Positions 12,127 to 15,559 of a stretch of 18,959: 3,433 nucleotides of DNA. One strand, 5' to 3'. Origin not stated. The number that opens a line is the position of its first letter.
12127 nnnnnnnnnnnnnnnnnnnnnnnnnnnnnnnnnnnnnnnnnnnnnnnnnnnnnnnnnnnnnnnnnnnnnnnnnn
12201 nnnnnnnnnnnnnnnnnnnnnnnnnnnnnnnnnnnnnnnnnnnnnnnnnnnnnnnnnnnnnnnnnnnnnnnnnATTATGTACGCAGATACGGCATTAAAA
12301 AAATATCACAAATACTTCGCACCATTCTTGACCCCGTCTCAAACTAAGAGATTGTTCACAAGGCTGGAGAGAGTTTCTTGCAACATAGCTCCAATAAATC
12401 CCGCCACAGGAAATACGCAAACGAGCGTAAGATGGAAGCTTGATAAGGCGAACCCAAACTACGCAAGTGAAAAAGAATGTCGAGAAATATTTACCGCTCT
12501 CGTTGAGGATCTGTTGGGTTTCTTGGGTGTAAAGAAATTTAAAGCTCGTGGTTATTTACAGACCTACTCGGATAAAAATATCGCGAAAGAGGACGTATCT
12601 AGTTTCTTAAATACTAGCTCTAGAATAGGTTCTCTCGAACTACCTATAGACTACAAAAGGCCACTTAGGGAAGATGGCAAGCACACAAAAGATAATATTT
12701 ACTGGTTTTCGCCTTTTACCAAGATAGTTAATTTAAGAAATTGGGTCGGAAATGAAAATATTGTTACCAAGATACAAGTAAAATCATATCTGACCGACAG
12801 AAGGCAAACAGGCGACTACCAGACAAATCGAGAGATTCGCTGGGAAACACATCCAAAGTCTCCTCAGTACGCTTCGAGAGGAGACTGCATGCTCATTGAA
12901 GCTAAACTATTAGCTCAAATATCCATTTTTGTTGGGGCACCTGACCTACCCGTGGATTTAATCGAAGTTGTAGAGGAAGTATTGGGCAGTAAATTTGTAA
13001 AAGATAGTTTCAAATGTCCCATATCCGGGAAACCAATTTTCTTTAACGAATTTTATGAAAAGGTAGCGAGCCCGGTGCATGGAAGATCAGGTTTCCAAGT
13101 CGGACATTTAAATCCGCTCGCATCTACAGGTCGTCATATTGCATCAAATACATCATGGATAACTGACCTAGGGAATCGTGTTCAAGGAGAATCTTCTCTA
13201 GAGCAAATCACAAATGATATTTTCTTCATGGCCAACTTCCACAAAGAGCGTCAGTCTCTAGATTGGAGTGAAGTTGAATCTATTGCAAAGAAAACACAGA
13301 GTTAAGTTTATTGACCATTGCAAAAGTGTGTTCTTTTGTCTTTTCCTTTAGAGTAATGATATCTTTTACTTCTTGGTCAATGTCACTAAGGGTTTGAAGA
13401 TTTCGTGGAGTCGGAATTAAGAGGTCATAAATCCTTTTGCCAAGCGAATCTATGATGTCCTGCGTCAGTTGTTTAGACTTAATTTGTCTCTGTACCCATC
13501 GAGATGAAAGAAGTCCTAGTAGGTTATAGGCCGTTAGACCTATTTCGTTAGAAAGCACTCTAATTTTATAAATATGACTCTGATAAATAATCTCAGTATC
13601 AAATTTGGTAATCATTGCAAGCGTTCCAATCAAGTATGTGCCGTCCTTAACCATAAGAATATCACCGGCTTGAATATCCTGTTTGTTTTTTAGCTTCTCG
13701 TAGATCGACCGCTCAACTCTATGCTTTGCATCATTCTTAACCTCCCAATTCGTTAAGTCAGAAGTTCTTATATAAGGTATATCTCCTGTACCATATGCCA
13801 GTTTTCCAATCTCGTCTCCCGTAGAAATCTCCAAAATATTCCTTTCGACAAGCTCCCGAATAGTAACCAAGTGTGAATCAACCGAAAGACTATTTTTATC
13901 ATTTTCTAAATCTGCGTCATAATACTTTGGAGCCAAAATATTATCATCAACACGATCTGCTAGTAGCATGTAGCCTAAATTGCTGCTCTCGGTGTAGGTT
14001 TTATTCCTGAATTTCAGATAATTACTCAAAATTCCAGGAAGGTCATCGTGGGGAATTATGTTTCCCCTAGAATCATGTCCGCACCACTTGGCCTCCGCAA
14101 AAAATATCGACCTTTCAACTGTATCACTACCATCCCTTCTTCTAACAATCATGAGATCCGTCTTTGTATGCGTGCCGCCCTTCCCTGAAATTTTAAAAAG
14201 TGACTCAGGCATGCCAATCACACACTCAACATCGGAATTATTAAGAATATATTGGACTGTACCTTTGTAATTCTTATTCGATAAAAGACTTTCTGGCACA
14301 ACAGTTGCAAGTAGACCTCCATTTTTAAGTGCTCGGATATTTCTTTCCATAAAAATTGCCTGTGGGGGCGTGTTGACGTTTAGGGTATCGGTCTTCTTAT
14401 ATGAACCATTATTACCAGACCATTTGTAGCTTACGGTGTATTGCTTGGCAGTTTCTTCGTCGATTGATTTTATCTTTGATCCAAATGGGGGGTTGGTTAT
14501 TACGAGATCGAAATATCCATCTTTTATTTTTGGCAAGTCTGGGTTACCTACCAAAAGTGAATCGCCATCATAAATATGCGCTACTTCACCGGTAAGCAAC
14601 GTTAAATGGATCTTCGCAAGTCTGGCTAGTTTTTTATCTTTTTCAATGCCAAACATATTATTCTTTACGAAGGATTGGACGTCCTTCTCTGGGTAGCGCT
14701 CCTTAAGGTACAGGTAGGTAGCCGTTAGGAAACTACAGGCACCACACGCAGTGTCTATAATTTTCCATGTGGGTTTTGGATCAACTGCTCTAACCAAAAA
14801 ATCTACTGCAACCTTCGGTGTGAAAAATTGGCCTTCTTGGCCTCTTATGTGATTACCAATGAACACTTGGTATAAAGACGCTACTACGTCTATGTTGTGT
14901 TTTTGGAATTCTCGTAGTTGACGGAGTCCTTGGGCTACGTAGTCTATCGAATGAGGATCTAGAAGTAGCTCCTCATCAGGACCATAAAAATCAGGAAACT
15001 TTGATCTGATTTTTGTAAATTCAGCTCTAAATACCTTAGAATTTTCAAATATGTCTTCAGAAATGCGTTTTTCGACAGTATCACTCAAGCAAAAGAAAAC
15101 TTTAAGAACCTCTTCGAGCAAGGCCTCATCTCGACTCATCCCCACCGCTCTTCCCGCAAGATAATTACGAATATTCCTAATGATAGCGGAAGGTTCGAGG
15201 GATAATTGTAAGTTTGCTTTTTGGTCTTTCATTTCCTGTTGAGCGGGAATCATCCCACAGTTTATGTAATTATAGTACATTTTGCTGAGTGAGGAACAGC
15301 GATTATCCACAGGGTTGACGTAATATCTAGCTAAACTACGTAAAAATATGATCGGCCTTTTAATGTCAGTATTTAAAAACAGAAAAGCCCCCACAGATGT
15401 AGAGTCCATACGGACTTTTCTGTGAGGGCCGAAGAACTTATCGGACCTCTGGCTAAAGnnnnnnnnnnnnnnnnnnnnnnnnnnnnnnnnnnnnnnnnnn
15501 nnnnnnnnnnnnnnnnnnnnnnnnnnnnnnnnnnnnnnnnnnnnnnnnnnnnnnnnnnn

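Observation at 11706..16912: Inverted-repeat-bracketed, three-way compositional mosaic between the ABC exporter and murA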

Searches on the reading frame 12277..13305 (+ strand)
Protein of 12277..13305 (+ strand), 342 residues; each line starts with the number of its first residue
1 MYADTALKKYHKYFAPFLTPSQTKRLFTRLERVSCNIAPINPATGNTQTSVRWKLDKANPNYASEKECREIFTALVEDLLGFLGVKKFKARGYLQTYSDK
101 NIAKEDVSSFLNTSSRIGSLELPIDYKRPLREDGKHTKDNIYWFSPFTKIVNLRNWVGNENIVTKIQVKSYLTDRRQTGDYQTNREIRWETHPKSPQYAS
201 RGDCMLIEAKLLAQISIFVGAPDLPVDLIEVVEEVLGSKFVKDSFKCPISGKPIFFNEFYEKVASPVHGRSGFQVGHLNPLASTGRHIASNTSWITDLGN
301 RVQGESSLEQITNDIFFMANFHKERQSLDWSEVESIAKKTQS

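Call 12: search_protein_families(library=pfam, proteins=[window:12277-13305:+], max_evalue=0.01)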
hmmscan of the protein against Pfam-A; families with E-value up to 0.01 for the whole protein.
window:12277-13305:+ (342 aa): 1 family
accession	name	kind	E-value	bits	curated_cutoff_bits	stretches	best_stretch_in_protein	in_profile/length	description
PF21586.3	DraIII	-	0.00095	19.5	27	1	199-281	77-154/168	DraIII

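Call 40: search_protein_families(library=padloc, proteins=[window:12277-13305:+], max_evalue=0.01)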
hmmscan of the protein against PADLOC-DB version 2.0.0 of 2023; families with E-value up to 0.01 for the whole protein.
window:12277-13305:+ (342 aa): 0 families

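Call 97: search_solved_structures(query=window:12277-13305:+, max_evalue=0.1)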
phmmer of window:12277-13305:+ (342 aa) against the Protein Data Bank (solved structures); distinct sequences matched with E-value up to 0.1: 0.

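Call 99: search_protein_families(library=ncbifam, proteins=[window:12277-13305:+], max_evalue=0.001)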
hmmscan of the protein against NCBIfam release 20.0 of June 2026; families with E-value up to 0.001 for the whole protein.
window:12277-13305:+ (342 aa): 0 families

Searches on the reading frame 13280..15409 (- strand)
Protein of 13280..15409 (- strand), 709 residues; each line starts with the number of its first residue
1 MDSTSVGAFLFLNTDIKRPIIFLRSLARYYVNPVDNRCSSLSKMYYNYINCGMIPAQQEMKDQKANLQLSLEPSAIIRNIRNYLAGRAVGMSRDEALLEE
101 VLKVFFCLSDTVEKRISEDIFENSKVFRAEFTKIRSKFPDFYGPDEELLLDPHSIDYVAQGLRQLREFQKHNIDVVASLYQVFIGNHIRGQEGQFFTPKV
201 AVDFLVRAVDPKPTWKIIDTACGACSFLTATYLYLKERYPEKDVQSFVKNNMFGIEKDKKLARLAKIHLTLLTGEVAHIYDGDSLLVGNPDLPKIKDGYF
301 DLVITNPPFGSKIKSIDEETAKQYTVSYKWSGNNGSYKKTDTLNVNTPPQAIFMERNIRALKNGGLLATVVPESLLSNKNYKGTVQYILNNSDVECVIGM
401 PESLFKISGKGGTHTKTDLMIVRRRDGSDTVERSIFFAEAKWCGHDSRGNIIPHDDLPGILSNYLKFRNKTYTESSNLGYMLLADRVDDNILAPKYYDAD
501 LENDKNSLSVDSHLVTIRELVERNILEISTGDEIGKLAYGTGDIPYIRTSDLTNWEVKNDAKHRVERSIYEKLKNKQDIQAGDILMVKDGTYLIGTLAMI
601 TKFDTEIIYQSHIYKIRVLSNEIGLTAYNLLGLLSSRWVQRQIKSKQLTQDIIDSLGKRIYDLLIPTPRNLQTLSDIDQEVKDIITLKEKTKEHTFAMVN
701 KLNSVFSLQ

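Call 12: search_protein_families(library=pfam, proteins=[window:13280-15409:-], max_evalue=0.01)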
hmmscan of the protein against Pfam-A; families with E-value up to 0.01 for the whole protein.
window:13280-15409:- (709 aa): 4 families
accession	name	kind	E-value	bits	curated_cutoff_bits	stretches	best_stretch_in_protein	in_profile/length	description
PF02384.22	N6_Mtase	-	1.2e-31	110.7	20.4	1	173-469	3-277/311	N-6 DNA Methylase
PF07669.17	Eco57I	-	5.6e-12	46.5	25.3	1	251-400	2-165/171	Eco57I restriction-modification methylase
PF01170.24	UPF0020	-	0.0045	17.2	22.3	1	205-316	20-138/197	RMKL-like, methyltransferase domain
PF05175.20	MTS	-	0.0073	16.4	23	0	203-314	21-113/170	Methyltransferase small domain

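Call 40: search_protein_families(library=padloc, proteins=[window:13280-15409:-], max_evalue=0.01)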
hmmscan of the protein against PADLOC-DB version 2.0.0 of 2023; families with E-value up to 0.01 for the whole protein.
window:13280-15409:- (709 aa): 64 families (the best 25 are shown)
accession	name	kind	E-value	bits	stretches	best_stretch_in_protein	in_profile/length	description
PDLC03318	MTase_II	-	2.6e-40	136.5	2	297-452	498-660/723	Type II methyltransferase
PDLC03021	MTase_I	-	5.2e-39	132.4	1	113-483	83-435/491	Type I methyltransferase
PDLC03624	REase_MTase_IIG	-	1.4e-30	104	1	173-434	399-658/1271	Type IIG restriction enzyme-methyltransferase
PDLC03030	MTase_I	-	3.5e-30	103.1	1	123-408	263-568/670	Type I methyltransferase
PDLC03218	MTase_II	-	1.3e-29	101.2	1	159-470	231-529/532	Type II methyltransferase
PDLC03034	MTase_I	-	6.1e-27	92.2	2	129-238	263-371/672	Type I methyltransferase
PDLC03018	MTase_I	-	4.4e-26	89.5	2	131-243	246-356/749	Type I methyltransferase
PDLC04134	mad2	-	2.6e-24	83.9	1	155-469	231-489/492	mads_2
PDLC03026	MTase_I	-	6.1e-24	83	1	154-409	102-345/487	Type I methyltransferase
PDLC03025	MTase_I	-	9.4e-21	72.1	1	173-430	141-377/569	Type I methyltransferase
PDLC03031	MTase_I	-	3.3e-20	69.9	1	191-409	183-393/834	Type I methyltransferase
PDLC03335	MTase_II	-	7.6e-19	65.8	1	135-399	39-283/607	Type II methyltransferase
PDLC03357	MTase_II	-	9.4e-19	65.2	1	167-428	95-338/620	Type II methyltransferase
PDLC03615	REase_MTase_IIG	-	1.2e-18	64.4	1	173-426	404-652/953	Type IIG restriction enzyme-methyltransferase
PDLC03348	MTase_II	-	3.9e-17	60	1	173-397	201-431/727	Type II methyltransferase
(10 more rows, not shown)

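Call 43: find_encoding_contigs(protein=window:13280-15409:-, flank=10000, max_places=10)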
Protein window:13280-15409:- (709 aa): 14 contigs read that carry it; 8 places shown.
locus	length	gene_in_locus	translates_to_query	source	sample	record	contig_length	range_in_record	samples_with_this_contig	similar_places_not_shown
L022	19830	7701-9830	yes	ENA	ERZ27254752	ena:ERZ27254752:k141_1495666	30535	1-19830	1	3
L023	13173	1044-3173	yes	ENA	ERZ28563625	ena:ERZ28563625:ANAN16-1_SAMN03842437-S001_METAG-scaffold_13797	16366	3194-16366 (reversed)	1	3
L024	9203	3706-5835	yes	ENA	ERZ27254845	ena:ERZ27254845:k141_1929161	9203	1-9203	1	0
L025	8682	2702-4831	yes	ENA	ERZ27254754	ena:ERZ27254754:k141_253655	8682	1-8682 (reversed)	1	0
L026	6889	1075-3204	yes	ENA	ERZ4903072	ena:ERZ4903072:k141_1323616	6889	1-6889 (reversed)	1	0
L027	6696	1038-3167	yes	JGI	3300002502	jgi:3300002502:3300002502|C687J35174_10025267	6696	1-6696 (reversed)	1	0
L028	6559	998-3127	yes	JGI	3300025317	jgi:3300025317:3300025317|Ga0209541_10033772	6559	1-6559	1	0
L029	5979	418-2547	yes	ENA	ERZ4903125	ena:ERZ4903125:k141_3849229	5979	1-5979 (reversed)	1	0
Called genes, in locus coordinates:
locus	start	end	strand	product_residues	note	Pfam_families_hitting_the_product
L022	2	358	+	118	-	?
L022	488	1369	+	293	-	-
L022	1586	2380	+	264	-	PF00486:Trans_reg_C (weak)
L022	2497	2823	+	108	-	-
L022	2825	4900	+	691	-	PF13481:AAA_25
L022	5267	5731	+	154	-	PF00293:NUDIX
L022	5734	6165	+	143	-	-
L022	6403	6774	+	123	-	-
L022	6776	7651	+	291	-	-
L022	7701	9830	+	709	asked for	PF02384:N6_Mtase, PF07669:Eco57I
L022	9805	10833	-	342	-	-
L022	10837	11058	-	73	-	PF13560:HTH_31, PF12844:HTH_19, PF01381:HTH_3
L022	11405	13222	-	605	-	PF00005:ABC_tran, PF13304:AAA_21 (faint)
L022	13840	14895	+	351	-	PF00708:Acylphosphatase, PF01255:Prenyltransf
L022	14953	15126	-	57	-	-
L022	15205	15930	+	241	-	PF00119:ATP-synt_A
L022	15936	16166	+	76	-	PF00137:ATP-synt_C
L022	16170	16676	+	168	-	PF00430:ATP-synt_B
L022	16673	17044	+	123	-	PF00213:OSCP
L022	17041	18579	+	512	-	PF02874:ATP-synt_ab_N, PF00006:ATP-synt_ab, PF00306:ATP-synt_ab_C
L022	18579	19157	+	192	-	-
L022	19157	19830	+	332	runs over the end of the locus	PF00231:ATP-synt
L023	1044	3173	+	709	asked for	PF02384:N6_Mtase, PF07669:Eco57I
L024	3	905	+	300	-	?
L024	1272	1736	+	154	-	PF00293:NUDIX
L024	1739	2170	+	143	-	-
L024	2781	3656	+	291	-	-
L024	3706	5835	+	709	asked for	PF02384:N6_Mtase, PF07669:Eco57I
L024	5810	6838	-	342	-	-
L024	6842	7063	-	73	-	PF13560:HTH_31, PF12844:HTH_19, PF01381:HTH_3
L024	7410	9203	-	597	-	?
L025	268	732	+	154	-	PF00293:NUDIX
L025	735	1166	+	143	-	-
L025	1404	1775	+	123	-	-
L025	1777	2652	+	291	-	-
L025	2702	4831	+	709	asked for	PF02384:N6_Mtase, PF07669:Eco57I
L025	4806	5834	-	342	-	-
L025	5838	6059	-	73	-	PF13560:HTH_31, PF12844:HTH_19, PF01381:HTH_3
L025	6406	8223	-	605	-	PF00005:ABC_tran, PF13304:AAA_21 (faint)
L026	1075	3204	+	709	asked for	PF02384:N6_Mtase, PF07669:Eco57I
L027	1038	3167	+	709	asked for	PF02384:N6_Mtase, PF07669:Eco57I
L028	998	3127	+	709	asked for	PF02384:N6_Mtase, PF07669:Eco57I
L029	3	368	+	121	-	?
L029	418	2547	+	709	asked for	PF02384:N6_Mtase, PF07669:Eco57I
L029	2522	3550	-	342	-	-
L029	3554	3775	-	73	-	PF13560:HTH_31, PF12844:HTH_19, PF01381:HTH_3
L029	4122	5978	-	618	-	?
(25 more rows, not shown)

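Call 69: search_protein_families(library=pfam, proteins=[L022:488-1369:+, L022:1586-2380:+, L022:2497-2823:+, L022:2825-4900:+, L022:5734-6165:+], max_evalue=0.01)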
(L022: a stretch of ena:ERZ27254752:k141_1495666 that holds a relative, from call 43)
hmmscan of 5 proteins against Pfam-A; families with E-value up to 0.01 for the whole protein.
L022:488-1369:+ (293 aa): 1 family
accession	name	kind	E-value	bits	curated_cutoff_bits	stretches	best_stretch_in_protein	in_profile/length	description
PF13711.11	DUF4160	-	0.0055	17.3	23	0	217-272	1-51/65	Domain of unknown function (DUF4160)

L022:1586-2380:+ (264 aa): 1 family
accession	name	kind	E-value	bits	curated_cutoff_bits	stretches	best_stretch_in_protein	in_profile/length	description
PF00486.34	Trans_reg_C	-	3.2e-06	27.6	26.2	1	185-257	2-76/77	Transcriptional regulatory protein, C terminal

L022:2497-2823:+ (108 aa): 0 families

L022:2825-4900:+ (691 aa): 1 family
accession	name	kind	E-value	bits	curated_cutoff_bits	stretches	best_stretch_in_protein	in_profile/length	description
PF13481.12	AAA_25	-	1.6e-19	70.8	27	1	344-513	11-193/195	AAA domain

L022:5734-6165:+ (143 aa): 0 families

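Call 99: search_protein_families(library=ncbifam, proteins=[window:13280-15409:-], max_evalue=0.001)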
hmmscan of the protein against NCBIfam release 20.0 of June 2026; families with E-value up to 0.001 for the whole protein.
window:13280-15409:- (709 aa): 3 families
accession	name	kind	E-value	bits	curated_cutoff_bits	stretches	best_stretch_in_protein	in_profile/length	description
NF047738.1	antiphage_MADS2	equivalog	1.1e-53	182.6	720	1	128-452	247-602/654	methylation-associated defense system DNA methyltransferase MAD2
NF033452.1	BREX_1_MTaseX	exception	1.2e-09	36.6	500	1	299-422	507-614/1210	BREX-1 system adenine-specific DNA-methyltransferase PglX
TIGR02987.1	met_A_Alw26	exception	5.9e-09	35.2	353.5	1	192-402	3-227/523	Alw26I/Eco31I/Esp3I family type II restriction adenine-specific DNA-methyltransferase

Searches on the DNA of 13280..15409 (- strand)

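Call 57: search_rna_families(sources=[L006, L022, L012], threshold=gathering)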
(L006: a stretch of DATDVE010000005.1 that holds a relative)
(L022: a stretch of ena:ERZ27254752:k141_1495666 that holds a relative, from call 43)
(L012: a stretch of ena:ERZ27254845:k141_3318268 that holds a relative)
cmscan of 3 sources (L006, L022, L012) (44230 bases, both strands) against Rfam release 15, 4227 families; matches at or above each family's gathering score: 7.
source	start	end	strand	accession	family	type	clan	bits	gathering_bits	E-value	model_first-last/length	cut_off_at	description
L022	13752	13824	+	RF00005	tRNA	Gene; tRNA;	CL00001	71.1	29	1.1e-13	1-71/71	no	tRNA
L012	695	767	+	RF00005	tRNA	Gene; tRNA;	CL00001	71.1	29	1.1e-13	1-71/71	no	tRNA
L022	13260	13332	-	RF00005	tRNA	Gene; tRNA;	CL00001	61.2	29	5.7e-11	1-71/71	no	tRNA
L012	203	275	-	RF00005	tRNA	Gene; tRNA;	CL00001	61.2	29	5.7e-11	1-71/71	no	tRNA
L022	13334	13404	-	RF00005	tRNA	Gene; tRNA;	CL00001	60.7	29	8e-11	1-71/71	no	tRNA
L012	277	347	-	RF00005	tRNA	Gene; tRNA;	CL00001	60.7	29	8e-11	1-71/71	no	tRNA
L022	5191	5263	+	RF00005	tRNA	Gene; tRNA;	CL00001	36.7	29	0.00032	1-71/71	no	tRNA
